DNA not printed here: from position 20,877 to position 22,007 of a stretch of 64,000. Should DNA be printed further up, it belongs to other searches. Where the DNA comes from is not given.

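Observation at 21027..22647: Exosortase-A-type 'hydrolase 2 / hydrolase 1' pair fused to an NRPS-PKS operon, one with a Cys and one with an Arg at the nucleophile elbow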

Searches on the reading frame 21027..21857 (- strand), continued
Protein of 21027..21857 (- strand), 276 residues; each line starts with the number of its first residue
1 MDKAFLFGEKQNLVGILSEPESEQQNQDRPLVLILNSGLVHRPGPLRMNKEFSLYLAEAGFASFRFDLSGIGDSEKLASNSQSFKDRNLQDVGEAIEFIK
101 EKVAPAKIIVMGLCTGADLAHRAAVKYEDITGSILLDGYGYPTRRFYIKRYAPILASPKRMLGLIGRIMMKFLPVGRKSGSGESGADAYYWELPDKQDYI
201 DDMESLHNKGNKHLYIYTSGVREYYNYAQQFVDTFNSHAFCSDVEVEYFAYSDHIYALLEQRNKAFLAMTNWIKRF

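Call 50: fold_search(model_id=the predicted structure, library=pdb)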
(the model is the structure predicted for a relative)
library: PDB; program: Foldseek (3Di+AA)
matches with E <= 10: 1784; with E <= 0.001: 1131
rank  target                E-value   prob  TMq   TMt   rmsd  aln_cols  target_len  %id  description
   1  7q4h_A                5.5e-13  1.00  0.59  0.63   9.3       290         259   18  A thermostable lipase from Thermoanaerobacter thermohydrosulfuricus in complex with PMSF (released 2023-05-10)
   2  9h0z_D                1.3e-12  1.00  0.59  0.65   8.9       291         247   18  Crystal structure of TTL[Nle], thermophilic lipase TTL from Thermoanaerobacter thermohydrosulfuricus containing non-ca (released 2025-10-29)
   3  9h0z_C                1.5e-12  1.00  0.60  0.66   9.1       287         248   17  Crystal structure of TTL[Nle], thermophilic lipase TTL from Thermoanaerobacter thermohydrosulfuricus containing non-ca (released 2025-10-29)
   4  8b4u                  1.6e-12  1.00  0.64  0.66   8.3       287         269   19  The crystal structure of PET46, a PETase enzyme from Candidatus bathyarchaeota (released 2023-08-23)
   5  9h0z_E                2.2e-12  1.00  0.59  0.65  10.0       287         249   18  Crystal structure of TTL[Nle], thermophilic lipase TTL from Thermoanaerobacter thermohydrosulfuricus containing non-ca (released 2025-10-29)
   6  9h0z_F                2.5e-12  1.00  0.60  0.65   8.7       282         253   18  Crystal structure of TTL[Nle], thermophilic lipase TTL from Thermoanaerobacter thermohydrosulfuricus containing non-ca (released 2025-10-29)
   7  7q4j_A                2.6e-12  1.00  0.60  0.63   9.4       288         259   18  A thermostable lipase from Thermoanaerobacter thermohydrosulfuricus in complex a monoacylglycerol intermediate (released 2023-05-10)
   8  9h0z_A                4.3e-12  1.00  0.59  0.63   9.9       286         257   19  Crystal structure of TTL[Nle], thermophilic lipase TTL from Thermoanaerobacter thermohydrosulfuricus containing non-ca (released 2025-10-29)
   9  7qjm_A                5.5e-12  1.00  0.57  0.53  12.2       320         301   15  Crystal structure of an alpha/beta-hydrolase enzyme from Chloroflexus sp. MS-G (202) (released 2022-12-28)
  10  7xrh_B                7.5e-12  1.00  0.60  0.73  10.3       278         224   15  Feruloyl esterase from Lactobacillus acidophilus (released 2023-05-17)
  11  7qjm_B                8.0e-12  1.00  0.57  0.54  12.1       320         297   16  Crystal structure of an alpha/beta-hydrolase enzyme from Chloroflexus sp. MS-G (202) (released 2022-12-28)
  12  3pfb_A                1.1e-11  1.00  0.59  0.65   8.7       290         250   16  Crystal structure of the Lactobacillus johnsonii cinnamoyl esterase LJ0536 S106A mutant in complex with ethylferulate (released 2011-08-31)
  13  8skm_A                1.2e-11  1.00  0.60  0.65   8.7       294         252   14  Wild type chlorogenic acid esterase from Lactobacillus helveticus (released 2024-03-27)
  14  3pf9                  1.4e-11  1.00  0.58  0.64   8.8       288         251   16  Crystal structure of the Lactobacillus johnsonii cinnamoyl esterase LJ0536 S106A mutant (released 2011-08-31)
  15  7wwh_A                2.3e-11  1.00  0.59  0.64   8.6       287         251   15  Crystal structure of the Geobacillus thermoglucosidasius feruloyl esterase GthFAE (released 2022-03-09)
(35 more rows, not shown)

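Call 58: search_protein_representatives(protein=window:21027-21857:-)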
Query: 276 residues. Proteins with E-value up to 0.001 (for the whole library): 4574; up to 1e-10: 2320; up to 1e-30: 310. The best 150 are listed.
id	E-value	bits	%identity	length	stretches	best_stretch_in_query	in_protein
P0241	1.6e-97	342.6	48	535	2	2-275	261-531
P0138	1.5e-94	332.9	53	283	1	1-273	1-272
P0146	8.2e-77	274.7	58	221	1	55-276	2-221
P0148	2.3e-75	270.0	46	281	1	3-274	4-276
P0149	6.5e-69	248.8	44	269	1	1-274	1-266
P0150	1.7e-67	244.1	42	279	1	1-275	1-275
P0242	1.5e-64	234.5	45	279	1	5-274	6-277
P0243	1.7e-61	224.5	41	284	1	2-273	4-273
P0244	4.8e-61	223.0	42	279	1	6-274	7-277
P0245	1.8e-58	214.6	42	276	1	4-276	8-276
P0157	1.1e-56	208.7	51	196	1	1-196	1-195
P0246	2.2e-56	207.7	40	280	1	2-273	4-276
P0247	7.0e-56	206.1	40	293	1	6-275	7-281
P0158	1.3e-54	201.9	38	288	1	2-274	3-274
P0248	2.6e-54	200.9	40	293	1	1-273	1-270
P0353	5.5e-38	147.4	32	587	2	6-273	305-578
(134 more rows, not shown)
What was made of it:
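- Tried and rejected: The top 150 of the exhaustive search all belong to the sister clade (call 58).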

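Call 60: list_cluster_members(proteins=[P0241, P0353])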
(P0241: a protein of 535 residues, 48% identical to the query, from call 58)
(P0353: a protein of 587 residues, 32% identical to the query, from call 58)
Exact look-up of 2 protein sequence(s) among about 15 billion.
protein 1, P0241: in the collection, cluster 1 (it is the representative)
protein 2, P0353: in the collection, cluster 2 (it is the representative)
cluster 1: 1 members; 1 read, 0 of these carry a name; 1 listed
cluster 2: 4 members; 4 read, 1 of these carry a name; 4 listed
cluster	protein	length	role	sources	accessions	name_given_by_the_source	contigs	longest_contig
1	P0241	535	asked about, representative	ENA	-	-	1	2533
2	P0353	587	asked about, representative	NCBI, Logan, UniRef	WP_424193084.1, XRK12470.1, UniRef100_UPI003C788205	alpha/beta fold hydrolase [Ampullimonas aquatilis] | alpha/beta fold hydrolase n=1 Tax=Ampullimonas aquatilis TaxID=1341549 RepID=UPI003C788205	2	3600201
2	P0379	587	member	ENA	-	-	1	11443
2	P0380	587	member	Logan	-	-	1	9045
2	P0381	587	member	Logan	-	-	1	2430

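Call 75: search_dna_similar(query=window:21027-21857:-, collection=plasmids, mode=protein, max_evalue=0.01, max_rows=60)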
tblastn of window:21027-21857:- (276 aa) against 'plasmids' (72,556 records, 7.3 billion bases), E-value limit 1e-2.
Records with a match: 55; places in all: 56; records where one place covers at least 80% of the query: 6.
Best place of each record, by identity: <60% 55.
By first word of the organism name: Rhizobium 12; Azospirillum 11; Mycetohabitans 9; Shinella 5; Burkholderia 5; Cupriavidus 4; Agrobacterium 2; Methylobacterium 2; Variovorax 1; Caballeronia 1; and 3 more.
By predicted mobility (MOB-suite, as given by PLSDB): non-mobilizable 45; mobilizable 7; conjugative 3.
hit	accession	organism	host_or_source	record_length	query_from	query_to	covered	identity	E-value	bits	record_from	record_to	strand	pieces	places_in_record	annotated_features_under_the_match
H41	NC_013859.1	Azospirillum sp. B510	-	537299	1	264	96%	25.7%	2e-9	65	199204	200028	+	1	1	alpha/beta fold hydrolase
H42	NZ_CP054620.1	Azospirillum oryzae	cell culture,soil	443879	1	264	96%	24.6%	9e-13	75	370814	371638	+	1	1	alpha/beta fold hydrolase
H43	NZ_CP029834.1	Azospirillum ramasamyi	single cell,Cow dung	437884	1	264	96%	23.2%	3e-10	68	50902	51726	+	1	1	alpha/beta fold hydrolase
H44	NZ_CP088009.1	Rhizobium sp. T136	Melilotus albus,Cell culture,root nodule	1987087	7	264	93%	23.3%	8e-8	61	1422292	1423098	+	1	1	none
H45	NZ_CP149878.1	Rhizobium sp. T1473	Medicago sativa,Cell Culture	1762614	7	264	93%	23.3%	2e-7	59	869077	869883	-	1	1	none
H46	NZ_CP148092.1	Rhizobium sp. T1470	Medicago sativa,cell culture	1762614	7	264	93%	23.3%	2e-7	59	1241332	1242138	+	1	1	none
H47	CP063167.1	Variovorax paradoxus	-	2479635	7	150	52%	34.2%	2e-17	89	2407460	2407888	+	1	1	hypothetical protein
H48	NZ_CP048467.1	Agrobacterium tumefaciens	-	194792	13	158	53%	32.5%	1e-3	48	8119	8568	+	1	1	alpha/beta fold hydrolase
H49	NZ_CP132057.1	Agrobacterium fabrum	Salix sp.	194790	13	158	53%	32.5%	1e-3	48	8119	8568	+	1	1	alpha/beta fold hydrolase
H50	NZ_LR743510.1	Methylobacterium bullatum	-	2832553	12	141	47%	35.1%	4e-11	71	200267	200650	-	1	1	none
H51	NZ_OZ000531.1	Shinella sp. WSC3-e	-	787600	2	163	59%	28.0%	1e-9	66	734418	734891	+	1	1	alpha/beta hydrolase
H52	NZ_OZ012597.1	Shinella sp. WSD5-1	-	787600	2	163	59%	28.0%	1e-9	66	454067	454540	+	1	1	alpha/beta hydrolase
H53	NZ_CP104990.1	Rhizobium sp. CC-CFT758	cell culture,agricultural soil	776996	8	153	53%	30.7%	4e-7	59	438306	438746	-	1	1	alpha/beta fold hydrolase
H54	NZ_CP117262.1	Rhizobium tumorigenes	Rubus sp.,pure bacterial culture,Aerial ...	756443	2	137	49%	32.8%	4e-10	67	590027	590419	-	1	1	alpha/beta fold hydrolase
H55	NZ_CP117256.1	Rhizobium tumorigenes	Rubus sp.,pure bacterial culture,Aerial ...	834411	2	137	49%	32.8%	4e-10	67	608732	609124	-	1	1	alpha/beta fold hydrolase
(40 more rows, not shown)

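Call 76: get_annotated_region(hit=H42, flank=11000)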
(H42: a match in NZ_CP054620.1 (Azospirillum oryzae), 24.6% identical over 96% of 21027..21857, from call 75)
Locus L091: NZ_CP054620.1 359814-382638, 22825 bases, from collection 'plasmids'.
description: Azospirillum oryzae strain KACC 14407 plasmid unnamed5, complete sequence
organism: Azospirillum oryzae (NCBI taxid 286727)
taxonomy: Bacteria; Pseudomonadota; Alphaproteobacteria; Rhodospirillales; Azospirillaceae; Azospirillum; Azospirillum oryzae
host: -; source: cell culture,soil; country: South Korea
typing (MOB-suite, as given by PLSDB): non-mobilizable
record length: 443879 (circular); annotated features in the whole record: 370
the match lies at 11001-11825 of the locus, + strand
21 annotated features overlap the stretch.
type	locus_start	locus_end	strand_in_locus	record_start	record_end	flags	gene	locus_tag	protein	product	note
CDS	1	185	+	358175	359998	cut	-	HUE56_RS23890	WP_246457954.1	ABC transporter ATP-binding protein/permease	-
CDS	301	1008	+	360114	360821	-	-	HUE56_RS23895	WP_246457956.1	Crp/Fnr family transcriptional regulator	GO:0006355 - regulation of DNA-templated transcription [Evidence IEA]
CDS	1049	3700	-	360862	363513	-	-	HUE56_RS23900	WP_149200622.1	HAMP domain-containing methyl-accepting chemotaxis protein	GO:0007165 - signal transduction [Evidence IEA]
CDS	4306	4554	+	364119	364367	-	-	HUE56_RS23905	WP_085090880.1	acyl carrier protein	-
CDS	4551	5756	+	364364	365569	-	-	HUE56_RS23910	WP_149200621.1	acyl-CoA dehydrogenase family protein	-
CDS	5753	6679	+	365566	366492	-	-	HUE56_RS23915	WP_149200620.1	amino acid--[acyl-carrier-protein] ligase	-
CDS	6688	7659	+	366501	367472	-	-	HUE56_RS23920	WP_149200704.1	DUF1839 family protein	-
CDS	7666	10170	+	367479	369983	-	-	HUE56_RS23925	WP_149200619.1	glycoside hydrolase family 2 protein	-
CDS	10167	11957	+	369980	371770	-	-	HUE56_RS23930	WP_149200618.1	alpha/beta fold hydrolase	-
CDS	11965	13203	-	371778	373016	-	-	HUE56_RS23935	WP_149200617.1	ArgE/DapE family deacylase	-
CDS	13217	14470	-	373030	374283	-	-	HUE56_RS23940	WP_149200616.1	allantoate amidohydrolase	-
CDS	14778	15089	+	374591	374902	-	-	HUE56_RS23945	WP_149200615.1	hypothetical protein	-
CDS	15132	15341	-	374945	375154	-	-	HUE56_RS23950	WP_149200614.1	hypothetical protein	-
CDS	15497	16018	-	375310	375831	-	-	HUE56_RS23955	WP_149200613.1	BON domain-containing protein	-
CDS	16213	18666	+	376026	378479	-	-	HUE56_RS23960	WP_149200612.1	glucose/quinate/shikimate family membrane-bound PQQ-dependent dehydrogenase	-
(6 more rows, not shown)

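Call 77: get_annotated_region(hit=H54, flank=10000)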
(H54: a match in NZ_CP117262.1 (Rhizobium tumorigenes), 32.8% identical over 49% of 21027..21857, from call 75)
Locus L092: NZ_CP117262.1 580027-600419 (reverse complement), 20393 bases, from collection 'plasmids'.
description: Rhizobium tumorigenes strain 932 plasmid pRt932, complete sequence
organism: Rhizobium tumorigenes (NCBI taxid 2041385)
taxonomy: Bacteria; Pseudomonadota; Alphaproteobacteria; Hyphomicrobiales; Rhizobiaceae; Rhizobium; Rhizobium tumorigenes
host: -; source: Rubus sp.,pure bacterial culture,Aerial tumor; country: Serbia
typing (MOB-suite, as given by PLSDB): non-mobilizable
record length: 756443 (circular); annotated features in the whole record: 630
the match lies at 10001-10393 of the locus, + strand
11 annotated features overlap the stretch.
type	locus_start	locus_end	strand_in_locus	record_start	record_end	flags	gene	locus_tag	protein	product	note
CDS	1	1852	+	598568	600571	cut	-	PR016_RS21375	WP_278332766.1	aldo/keto reductase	-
CDS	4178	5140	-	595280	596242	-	-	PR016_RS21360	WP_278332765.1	class I SAM-dependent methyltransferase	-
CDS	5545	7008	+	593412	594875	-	-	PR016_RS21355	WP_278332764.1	lipopolysaccharide biosynthesis protein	-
CDS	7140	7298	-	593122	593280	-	-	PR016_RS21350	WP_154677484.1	hypothetical protein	-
CDS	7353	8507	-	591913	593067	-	-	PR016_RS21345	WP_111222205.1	glycosyltransferase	-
CDS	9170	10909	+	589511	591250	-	-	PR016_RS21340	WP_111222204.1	alpha/beta fold hydrolase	-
CDS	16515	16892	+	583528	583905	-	-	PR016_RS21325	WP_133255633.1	hypothetical protein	-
CDS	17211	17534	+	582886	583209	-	-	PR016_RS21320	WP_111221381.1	hypothetical protein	-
CDS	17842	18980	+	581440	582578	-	-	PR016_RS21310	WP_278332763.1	IS3 family transposase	-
CDS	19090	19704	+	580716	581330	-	-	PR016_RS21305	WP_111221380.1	DUF72 domain-containing protein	-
CDS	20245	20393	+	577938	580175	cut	-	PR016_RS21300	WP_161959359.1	AAA family ATPase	-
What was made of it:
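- It sits next to LPS/GT genes in Rhizobium (call 77).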
